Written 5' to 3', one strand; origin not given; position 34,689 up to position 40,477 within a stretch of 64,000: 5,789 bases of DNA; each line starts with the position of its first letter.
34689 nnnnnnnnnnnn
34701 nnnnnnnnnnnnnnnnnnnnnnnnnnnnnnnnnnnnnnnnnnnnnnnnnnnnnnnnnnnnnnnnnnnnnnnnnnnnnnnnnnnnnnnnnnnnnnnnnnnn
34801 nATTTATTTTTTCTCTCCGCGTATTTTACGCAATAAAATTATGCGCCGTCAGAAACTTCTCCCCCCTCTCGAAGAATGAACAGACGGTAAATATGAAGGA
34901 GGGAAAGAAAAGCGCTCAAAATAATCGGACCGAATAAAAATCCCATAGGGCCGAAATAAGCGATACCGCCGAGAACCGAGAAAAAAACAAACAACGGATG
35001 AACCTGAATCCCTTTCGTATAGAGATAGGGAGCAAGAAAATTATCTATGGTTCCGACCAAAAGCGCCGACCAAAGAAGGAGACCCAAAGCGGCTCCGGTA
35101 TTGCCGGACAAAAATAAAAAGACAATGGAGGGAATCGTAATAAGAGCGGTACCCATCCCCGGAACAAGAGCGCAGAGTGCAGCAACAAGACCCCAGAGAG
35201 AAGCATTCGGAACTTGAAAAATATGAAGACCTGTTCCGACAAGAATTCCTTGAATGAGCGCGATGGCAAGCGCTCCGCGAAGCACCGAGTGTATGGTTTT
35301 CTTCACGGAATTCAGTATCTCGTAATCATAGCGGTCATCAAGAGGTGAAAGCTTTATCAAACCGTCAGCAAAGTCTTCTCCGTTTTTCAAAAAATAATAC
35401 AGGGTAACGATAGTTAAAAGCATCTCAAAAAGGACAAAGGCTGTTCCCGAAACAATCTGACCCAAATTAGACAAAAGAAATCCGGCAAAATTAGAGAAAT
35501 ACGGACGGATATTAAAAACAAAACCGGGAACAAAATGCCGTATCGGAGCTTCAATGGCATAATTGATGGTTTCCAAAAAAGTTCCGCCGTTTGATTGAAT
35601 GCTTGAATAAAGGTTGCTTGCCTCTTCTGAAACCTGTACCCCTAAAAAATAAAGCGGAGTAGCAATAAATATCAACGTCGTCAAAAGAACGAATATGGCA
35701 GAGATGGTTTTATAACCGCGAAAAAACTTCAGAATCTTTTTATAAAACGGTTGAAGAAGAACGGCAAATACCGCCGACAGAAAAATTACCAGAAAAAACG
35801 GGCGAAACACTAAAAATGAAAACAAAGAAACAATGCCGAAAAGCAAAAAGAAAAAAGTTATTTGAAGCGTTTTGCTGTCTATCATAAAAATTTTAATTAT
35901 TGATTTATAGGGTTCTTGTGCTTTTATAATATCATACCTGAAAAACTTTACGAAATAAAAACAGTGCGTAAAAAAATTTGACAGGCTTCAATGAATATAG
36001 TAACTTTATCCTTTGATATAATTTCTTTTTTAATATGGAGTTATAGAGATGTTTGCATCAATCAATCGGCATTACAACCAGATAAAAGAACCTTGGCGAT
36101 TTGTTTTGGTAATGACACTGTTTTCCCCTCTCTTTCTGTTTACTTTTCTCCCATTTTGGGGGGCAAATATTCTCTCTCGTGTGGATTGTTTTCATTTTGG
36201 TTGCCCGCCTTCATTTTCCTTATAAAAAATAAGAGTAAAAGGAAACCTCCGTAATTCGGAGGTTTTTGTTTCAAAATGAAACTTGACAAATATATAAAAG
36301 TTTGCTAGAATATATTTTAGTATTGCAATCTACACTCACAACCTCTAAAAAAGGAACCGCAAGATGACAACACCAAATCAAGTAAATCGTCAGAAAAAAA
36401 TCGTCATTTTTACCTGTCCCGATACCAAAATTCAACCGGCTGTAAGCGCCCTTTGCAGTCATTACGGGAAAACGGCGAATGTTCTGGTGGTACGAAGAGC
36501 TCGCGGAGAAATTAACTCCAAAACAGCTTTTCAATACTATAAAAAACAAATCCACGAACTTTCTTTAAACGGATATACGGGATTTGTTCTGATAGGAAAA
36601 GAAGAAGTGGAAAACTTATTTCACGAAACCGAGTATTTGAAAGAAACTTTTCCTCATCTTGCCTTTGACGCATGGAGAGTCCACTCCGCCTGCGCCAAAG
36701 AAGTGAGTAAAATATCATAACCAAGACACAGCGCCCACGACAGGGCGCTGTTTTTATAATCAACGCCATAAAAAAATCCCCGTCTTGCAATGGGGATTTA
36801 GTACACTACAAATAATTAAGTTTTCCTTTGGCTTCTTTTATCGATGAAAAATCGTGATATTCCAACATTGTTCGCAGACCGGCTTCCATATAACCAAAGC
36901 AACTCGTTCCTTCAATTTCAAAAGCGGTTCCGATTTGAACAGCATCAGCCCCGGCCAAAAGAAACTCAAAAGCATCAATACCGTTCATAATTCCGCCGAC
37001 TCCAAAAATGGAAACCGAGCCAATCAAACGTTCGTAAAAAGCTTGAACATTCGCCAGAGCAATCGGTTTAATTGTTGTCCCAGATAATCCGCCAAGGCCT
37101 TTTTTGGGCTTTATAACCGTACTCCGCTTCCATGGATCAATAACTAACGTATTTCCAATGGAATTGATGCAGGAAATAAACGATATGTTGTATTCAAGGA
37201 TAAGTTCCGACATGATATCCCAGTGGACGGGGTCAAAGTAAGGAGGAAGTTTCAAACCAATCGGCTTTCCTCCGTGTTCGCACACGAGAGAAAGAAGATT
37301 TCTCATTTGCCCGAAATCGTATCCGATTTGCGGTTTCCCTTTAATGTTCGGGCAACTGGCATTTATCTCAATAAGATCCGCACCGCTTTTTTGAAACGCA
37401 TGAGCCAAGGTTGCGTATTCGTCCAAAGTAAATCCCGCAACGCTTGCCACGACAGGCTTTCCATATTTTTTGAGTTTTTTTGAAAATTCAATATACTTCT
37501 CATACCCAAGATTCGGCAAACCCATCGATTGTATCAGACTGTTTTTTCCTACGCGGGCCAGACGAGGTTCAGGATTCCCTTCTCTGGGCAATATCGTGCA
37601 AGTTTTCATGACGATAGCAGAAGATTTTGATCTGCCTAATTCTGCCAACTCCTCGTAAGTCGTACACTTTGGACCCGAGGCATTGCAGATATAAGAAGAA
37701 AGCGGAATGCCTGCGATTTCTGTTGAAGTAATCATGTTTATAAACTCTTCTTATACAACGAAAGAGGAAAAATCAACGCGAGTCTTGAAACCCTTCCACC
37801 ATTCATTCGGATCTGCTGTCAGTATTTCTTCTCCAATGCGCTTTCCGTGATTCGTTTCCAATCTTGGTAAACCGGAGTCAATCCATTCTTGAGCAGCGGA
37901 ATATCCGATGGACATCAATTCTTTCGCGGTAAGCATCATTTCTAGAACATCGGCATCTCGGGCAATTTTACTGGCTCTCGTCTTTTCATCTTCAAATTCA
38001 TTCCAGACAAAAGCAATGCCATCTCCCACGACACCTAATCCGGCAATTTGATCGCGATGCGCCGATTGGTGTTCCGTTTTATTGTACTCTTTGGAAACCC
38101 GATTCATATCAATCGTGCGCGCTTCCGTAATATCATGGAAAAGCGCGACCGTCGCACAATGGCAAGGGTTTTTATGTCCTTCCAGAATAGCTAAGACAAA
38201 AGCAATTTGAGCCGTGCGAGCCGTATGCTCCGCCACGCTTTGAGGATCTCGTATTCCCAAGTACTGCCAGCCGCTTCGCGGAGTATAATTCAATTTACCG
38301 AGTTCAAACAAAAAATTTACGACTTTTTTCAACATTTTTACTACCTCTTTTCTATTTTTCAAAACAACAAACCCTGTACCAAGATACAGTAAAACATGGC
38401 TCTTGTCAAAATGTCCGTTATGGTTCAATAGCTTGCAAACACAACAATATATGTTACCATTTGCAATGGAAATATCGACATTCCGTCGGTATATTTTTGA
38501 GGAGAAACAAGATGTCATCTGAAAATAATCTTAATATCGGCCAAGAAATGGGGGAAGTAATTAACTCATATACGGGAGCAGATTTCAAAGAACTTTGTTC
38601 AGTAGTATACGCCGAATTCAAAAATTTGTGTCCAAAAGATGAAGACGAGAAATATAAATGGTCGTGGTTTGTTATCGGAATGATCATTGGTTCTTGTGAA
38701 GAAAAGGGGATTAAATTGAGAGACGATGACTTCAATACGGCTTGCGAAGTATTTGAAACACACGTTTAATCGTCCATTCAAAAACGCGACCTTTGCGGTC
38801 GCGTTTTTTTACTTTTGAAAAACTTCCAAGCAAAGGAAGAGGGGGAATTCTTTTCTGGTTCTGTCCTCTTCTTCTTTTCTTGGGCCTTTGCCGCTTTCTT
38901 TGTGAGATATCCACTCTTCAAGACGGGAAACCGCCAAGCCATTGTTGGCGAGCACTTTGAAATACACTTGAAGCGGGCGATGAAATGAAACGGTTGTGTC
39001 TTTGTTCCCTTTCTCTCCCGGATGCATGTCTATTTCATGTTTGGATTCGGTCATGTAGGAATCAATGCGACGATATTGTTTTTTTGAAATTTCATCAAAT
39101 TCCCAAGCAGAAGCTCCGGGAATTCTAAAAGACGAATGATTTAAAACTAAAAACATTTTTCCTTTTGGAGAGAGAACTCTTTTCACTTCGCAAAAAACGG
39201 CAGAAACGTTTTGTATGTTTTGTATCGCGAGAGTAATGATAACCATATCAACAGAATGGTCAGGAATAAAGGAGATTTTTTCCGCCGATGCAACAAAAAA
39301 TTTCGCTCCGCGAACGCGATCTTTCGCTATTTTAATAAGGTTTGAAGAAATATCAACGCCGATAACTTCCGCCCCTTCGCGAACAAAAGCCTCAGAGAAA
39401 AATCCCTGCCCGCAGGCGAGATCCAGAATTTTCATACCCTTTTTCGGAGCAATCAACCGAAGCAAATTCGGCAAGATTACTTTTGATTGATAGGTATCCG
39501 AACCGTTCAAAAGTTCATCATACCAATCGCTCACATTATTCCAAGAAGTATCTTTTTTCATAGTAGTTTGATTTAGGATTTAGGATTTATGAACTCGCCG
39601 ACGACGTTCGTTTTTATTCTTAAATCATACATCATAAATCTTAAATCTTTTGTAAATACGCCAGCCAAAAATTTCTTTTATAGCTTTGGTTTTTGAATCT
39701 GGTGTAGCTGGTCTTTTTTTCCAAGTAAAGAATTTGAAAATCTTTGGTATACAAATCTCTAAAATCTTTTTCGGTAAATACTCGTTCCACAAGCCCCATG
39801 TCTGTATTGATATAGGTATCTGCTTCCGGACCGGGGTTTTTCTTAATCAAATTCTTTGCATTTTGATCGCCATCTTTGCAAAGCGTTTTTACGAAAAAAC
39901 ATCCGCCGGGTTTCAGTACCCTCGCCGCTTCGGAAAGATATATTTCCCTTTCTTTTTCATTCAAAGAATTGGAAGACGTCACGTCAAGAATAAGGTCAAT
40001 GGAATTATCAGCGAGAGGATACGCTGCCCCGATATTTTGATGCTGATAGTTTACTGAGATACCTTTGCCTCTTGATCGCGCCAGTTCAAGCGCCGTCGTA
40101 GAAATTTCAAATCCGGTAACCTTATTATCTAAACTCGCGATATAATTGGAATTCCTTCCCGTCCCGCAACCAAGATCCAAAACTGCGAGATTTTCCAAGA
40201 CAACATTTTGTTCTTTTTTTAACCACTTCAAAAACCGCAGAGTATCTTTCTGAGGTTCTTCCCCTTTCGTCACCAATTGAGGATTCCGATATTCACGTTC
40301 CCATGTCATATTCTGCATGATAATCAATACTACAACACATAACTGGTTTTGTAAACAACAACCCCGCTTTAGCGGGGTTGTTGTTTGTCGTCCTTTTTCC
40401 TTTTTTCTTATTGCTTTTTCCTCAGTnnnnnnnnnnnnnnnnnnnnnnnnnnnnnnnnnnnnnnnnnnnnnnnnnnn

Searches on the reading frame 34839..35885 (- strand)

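Call 9: search_protein_families(library=pfam, proteins=[window:34839-35885:-], max_evalue=0.001)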
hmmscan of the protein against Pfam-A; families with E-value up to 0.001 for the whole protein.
window:34839-35885:- (348 aa): 1 family
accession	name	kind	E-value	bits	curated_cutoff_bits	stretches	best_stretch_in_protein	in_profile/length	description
PF01594.21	AI-2E_transport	-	1.2e-48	166.4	34.3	1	12-333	6-326/327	AI-2E family transporter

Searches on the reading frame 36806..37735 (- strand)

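Call 9: search_protein_families(library=pfam, proteins=[window:36806-37735:-], max_evalue=0.001)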
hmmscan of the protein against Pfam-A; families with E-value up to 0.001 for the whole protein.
window:36806-37735:- (309 aa): 1 family
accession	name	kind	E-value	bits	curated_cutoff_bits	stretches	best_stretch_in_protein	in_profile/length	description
PF01180.27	DHO_dh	-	6.3e-66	223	27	1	4-290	3-290/291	Dihydroorotate dehydrogenase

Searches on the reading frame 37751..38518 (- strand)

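Call 10: search_protein_families(library=pfam, proteins=[window:37751-38518:-], max_evalue=0.001)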
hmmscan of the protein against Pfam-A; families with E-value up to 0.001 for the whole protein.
window:37751-38518:- (255 aa): 3 families
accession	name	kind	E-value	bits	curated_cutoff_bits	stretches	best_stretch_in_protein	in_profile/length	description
PF13023.12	HD_3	-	3.1e-21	76.4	22.5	1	74-200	2-133/165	HD domain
PF12917.13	YfbR-like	-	3.6e-10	40.3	25.9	1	69-148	2-84/182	5'-deoxynucleotidase YfbR-like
PF01966.28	HD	-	2.4e-06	28.2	22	1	95-195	1-116/116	HD domain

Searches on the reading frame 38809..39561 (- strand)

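Call 10: search_protein_families(library=pfam, proteins=[window:38809-39561:-], max_evalue=0.001)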
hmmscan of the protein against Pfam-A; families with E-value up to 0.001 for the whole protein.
window:38809-39561:- (250 aa): 9 families
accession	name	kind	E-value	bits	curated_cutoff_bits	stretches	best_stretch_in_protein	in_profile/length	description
PF08241.18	Methyltransf_11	-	7.4e-21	75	21.2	1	46-137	1-94/95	Methyltransferase domain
PF13649.12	Methyltransf_25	-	8.3e-18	65.3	27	1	45-134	1-97/97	Methyltransferase domain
PF13847.12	Methyltransf_31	-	1.6e-16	60.7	27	1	40-137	2-108/145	Methyltransferase domain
PF01209.24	Ubie_methyltran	-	1.2e-14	54.7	20.1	1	33-151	39-163/233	ubiE/COQ5 methyltransferase family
PF13489.12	Methyltransf_23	-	2.9e-12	47.1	27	1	27-145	7-123/164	Methyltransferase domain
PF08242.18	Methyltransf_12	-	4e-11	43.9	30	1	46-135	1-97/98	Methyltransferase domain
PF05175.20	MTS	-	3.6e-07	30.4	23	1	33-142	23-142/170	Methyltransferase small domain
PF02353.26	CMAS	-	4.9e-06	26.5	27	1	37-136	58-162/273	Mycolic acid cyclopropane synthetase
PF07021.18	MetW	-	2.9e-05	24.3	21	1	40-129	12-101/193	Methionine biosynthesis protein MetW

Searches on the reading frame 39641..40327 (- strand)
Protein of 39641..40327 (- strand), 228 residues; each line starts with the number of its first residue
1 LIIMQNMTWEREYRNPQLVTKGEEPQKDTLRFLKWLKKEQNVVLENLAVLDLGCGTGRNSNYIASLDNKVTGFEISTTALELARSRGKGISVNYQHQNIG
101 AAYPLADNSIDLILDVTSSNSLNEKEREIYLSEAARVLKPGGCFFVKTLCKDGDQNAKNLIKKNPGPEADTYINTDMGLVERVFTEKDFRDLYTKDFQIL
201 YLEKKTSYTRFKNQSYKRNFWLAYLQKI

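Call 10: search_protein_families(library=pfam, proteins=[window:39641-40327:-], max_evalue=0.001)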
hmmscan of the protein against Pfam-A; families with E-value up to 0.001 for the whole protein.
window:39641-40327:- (228 aa): 12 families
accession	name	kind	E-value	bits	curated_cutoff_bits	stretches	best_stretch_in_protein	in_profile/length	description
PF13649.12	Methyltransf_25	-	1.1e-19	71.3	27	1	49-142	1-97/97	Methyltransferase domain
PF08241.18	Methyltransf_11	-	1.3e-18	67.8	21.2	1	50-145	1-94/95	Methyltransferase domain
PF13847.12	Methyltransf_31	-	3.2e-16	59.8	27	1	46-156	4-119/145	Methyltransferase domain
PF08242.18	Methyltransf_12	-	3.2e-11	44.3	30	1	50-144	1-98/98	Methyltransferase domain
PF02353.26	CMAS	-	2.3e-07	30.9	27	1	48-160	65-178/273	Mycolic acid cyclopropane synthetase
PF13489.12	Methyltransf_23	-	4.6e-07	30.2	27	1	27-166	11-134/164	Methyltransferase domain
PF01209.24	Ubie_methyltran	-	2.2e-06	27.6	20.1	1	40-146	42-151/233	ubiE/COQ5 methyltransferase family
PF01728.25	FtsJ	-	3.4e-06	27.6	24.1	1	33-161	9-152/181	FtsJ-like methyltransferase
PF05148.21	Methyltransf_8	-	7.4e-06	26.4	27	1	25-147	56-157/219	Hypothetical methyltransferase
PF05724.17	TPMT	-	1.9e-05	24.9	26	1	5-149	2-156/218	Thiopurine S-methyltransferase (TPMT)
PF05175.20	MTS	-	2.1e-05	24.7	23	1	45-146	31-138/170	Methyltransferase small domain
PF03848.20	TehB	-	7e-05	22.8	20.4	1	43-81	28-66/193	Tellurite resistance protein TehB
